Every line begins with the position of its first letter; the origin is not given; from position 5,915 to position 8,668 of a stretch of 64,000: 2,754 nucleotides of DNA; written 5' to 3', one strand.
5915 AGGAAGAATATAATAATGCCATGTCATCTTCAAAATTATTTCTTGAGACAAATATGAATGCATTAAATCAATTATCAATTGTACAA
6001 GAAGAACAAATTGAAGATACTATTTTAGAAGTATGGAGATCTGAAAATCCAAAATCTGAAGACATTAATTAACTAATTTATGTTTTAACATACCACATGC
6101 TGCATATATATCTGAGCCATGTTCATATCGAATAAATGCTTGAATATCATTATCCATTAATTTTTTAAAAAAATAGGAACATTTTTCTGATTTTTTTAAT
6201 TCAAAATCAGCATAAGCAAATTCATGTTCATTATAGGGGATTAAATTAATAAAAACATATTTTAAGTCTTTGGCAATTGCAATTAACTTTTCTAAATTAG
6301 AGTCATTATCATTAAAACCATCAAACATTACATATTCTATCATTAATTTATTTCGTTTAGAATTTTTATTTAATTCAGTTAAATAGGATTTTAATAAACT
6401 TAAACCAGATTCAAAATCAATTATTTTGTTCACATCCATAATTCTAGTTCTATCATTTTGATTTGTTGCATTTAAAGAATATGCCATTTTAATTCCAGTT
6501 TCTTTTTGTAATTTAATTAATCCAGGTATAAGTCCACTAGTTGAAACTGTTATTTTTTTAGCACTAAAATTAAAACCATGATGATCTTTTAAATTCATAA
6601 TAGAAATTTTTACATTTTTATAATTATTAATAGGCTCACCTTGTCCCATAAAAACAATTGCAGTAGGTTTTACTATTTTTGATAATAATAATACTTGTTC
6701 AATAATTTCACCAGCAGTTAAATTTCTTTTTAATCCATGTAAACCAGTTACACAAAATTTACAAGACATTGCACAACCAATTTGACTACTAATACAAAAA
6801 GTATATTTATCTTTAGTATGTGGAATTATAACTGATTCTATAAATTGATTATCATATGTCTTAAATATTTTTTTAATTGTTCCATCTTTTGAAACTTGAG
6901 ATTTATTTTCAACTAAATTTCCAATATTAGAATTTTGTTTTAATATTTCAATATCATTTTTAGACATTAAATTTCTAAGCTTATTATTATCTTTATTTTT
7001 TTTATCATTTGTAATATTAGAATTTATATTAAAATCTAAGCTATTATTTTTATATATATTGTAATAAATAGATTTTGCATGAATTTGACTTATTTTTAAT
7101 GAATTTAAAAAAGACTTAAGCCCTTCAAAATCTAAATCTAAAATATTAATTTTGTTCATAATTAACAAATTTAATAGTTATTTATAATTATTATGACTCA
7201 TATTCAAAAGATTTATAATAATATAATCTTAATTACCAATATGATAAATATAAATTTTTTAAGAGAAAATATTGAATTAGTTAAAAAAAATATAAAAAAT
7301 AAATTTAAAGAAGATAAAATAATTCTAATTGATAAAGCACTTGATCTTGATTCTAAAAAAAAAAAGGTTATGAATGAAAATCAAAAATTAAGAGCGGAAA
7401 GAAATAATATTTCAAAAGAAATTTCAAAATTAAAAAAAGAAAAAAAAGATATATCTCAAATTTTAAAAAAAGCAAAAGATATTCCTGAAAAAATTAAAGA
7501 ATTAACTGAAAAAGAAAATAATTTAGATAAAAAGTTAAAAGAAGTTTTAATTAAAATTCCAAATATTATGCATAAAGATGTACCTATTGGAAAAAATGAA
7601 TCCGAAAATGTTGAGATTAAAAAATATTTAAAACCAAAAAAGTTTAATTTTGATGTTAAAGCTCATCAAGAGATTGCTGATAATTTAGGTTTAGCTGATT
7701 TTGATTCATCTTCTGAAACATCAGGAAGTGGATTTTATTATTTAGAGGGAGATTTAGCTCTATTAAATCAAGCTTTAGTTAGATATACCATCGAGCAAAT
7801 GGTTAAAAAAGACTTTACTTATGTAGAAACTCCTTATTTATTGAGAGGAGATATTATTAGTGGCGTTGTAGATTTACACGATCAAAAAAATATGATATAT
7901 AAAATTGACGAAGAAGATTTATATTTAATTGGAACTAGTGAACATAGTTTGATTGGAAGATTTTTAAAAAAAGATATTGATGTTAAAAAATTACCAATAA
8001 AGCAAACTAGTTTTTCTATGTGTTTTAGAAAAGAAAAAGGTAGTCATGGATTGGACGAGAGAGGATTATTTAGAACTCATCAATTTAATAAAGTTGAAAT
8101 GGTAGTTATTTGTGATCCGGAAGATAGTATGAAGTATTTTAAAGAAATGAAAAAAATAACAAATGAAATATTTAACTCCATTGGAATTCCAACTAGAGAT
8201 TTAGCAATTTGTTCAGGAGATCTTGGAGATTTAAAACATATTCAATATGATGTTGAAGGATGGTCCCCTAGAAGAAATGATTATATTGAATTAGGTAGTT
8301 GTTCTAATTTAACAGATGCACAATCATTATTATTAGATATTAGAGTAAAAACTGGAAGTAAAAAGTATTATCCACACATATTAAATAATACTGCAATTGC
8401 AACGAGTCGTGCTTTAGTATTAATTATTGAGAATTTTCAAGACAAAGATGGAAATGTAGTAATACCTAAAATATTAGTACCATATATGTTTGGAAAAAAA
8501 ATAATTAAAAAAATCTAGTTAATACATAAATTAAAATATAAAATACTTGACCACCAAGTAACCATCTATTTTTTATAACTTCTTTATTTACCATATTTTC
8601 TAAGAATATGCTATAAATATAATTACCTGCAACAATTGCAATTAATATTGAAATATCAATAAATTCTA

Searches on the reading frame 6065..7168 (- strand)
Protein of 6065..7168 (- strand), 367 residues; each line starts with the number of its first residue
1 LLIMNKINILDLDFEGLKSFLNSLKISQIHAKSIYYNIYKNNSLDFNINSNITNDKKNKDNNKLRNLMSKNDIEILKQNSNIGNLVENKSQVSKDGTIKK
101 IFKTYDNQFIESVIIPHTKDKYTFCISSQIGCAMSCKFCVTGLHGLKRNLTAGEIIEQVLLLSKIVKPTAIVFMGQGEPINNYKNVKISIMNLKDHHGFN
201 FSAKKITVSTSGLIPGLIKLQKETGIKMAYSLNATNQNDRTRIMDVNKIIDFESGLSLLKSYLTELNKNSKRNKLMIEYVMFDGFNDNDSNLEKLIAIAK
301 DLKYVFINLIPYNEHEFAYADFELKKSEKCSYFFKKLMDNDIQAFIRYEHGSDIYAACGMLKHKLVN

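Call 70: search_protein_families(library=pfam, proteins=[window:6065-7168:-], max_evalue=0.001)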
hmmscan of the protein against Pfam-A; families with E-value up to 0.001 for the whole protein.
window:6065-7168:- (367 aa): 2 families
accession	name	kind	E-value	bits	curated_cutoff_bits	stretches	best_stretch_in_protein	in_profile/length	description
PF04055.27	Radical_SAM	-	3.1e-12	47.4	29.5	1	127-289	2-158/166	Radical SAM superfamily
PF21016.3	RlmN_N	-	0.00082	19.5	24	0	7-58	1-52/60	Ribosomal RNA large subunit methyltransferase N-terminal domain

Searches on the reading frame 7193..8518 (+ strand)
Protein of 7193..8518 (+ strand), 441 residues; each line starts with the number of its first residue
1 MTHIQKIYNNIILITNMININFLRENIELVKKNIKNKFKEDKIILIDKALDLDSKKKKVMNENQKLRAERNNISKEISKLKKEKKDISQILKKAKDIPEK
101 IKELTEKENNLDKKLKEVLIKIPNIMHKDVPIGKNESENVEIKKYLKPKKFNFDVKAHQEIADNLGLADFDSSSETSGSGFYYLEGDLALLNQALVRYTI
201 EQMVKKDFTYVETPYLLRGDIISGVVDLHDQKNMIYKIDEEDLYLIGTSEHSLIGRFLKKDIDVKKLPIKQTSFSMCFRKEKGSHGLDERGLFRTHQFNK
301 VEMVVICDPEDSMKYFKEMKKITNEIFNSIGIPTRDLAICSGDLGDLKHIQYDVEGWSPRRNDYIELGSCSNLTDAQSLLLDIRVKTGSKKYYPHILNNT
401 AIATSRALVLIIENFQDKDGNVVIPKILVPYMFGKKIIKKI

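Call 70: search_protein_families(library=pfam, proteins=[window:7193-8518:+], max_evalue=0.001)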
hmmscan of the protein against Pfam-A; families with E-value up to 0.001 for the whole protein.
window:7193-8518:+ (441 aa): 2 families
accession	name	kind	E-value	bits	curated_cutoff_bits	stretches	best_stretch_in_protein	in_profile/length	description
PF00587.30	tRNA-synt_2b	-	2.4e-30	106.3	29.3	1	240-415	8-179/179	tRNA synthetase class II core domain (G, H, P, S and T)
PF02403.27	Seryl_tRNA_N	-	3.2e-22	79.2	28.2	1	17-125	1-107/108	Seryl-tRNA synthetase N-terminal domain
